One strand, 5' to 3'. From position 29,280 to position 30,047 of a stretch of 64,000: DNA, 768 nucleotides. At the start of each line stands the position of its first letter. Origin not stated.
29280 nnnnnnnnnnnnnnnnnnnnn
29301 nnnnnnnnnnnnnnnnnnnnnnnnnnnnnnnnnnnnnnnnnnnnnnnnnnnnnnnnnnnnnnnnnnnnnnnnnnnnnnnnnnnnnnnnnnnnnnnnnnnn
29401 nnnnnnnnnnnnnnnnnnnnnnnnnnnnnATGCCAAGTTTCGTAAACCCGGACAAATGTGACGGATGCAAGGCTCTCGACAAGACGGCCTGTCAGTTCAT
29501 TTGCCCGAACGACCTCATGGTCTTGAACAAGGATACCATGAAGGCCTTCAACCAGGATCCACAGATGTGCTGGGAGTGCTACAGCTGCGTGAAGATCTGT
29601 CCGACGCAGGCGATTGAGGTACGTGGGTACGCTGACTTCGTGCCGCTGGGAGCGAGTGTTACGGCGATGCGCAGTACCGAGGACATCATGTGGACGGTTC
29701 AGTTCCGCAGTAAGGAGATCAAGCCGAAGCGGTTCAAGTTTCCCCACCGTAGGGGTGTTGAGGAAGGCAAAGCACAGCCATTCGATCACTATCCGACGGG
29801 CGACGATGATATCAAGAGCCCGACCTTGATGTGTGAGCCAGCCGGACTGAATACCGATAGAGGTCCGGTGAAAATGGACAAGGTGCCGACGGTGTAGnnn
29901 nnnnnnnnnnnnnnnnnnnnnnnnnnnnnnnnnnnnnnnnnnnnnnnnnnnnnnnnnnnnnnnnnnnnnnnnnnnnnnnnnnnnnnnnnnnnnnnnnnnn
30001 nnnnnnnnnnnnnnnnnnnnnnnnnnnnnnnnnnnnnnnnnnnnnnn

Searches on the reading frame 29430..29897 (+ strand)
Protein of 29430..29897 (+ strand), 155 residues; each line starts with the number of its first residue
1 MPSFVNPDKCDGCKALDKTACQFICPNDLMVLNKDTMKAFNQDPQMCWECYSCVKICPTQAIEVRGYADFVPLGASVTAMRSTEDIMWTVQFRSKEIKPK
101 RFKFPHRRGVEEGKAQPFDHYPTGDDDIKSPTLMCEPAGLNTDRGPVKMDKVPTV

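Call 8: search_protein_families(library=ncbifam, proteins=[window:29430-29897:+])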
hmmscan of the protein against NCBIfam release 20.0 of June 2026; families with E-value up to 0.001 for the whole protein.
window:29430-29897:+ (155 aa): 24 families
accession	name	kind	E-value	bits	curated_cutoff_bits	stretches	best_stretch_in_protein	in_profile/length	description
TIGR02060.1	aprB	equivalog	1.7e-55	186.4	135.65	1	1-129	1-125/132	adenylyl-sulfate reductase subunit beta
NF040864.1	HgcB_ferredoxin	equivalog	9.6e-09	35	99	1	6-65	12-64/93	mercury methylation ferredoxin HgcB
NF043039.1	HgcAB_like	equivalog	2e-06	27.6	285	1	6-62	298-349/350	HgcAB-like fusion protein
TIGR01944.1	rnfB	subfamily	3.8e-06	26.6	68.7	1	3-67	108-165/190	RnfABCDGE type electron transport complex subunit B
NF042909.1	FMH_DH_FwdF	exception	4.6e-06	26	375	1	9-64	226-276/336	tungsten-dependent formylmethanofuran dehydrogenase subunit FwdF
NF040770.1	hetero_SS_HdrA2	exception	1.7e-05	23.1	1100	1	3-84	572-644/777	CoB-CoM heterodisulfide reductase HdrA2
NF038196.1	ferrodoxin_EFR1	subfamily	2.4e-05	24.5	75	1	5-64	181-231/242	EFR1 family ferrodoxin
NF005503.0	PRK07118.1-2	equivalog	2.5e-05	23.7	252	1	7-90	133-206/292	RnfABCDGE type electron transport complex subunit B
NF048010.1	SfplDhtActHpsHDes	equivalog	4.2e-05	22.5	430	1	6-69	53-112/298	(2S)-3-sulfopropanediol dehydratase activating enzyme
NF045874.1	Vhu_polyferre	exception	4.8e-05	22.3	600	1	5-64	193-245/381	F420-non-reducing hydrogenase associated-polyferredoxin VhuB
NF006221.0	PRK08348.1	subfamily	5.8e-05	22.8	124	1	6-65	42-95/136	NADH-plastoquinone oxidoreductase subunit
NF041778.1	hetero_SS_HdrA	equivalog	7e-05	20.8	1400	1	5-88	584-658/771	ferredoxin:CoB-CoM heterodisulfide reductase subunit HdrA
NF004541.0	PRK05888.2-2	equivalog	9e-05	22.4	217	1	8-64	61-113/168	NADH-quinone oxidoreductase subunit NuoI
TIGR02179.1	PorD_KorD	subfamily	9.4e-05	22.5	60.05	1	5-64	22-74/78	2-oxoacid:acceptor oxidoreductase, delta subunit, pyruvate/2-ketoisovalerate family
TIGR00402.1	napF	equivalog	9.4e-05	22.4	102.2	1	9-65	36-87/149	ferredoxin-type protein NapF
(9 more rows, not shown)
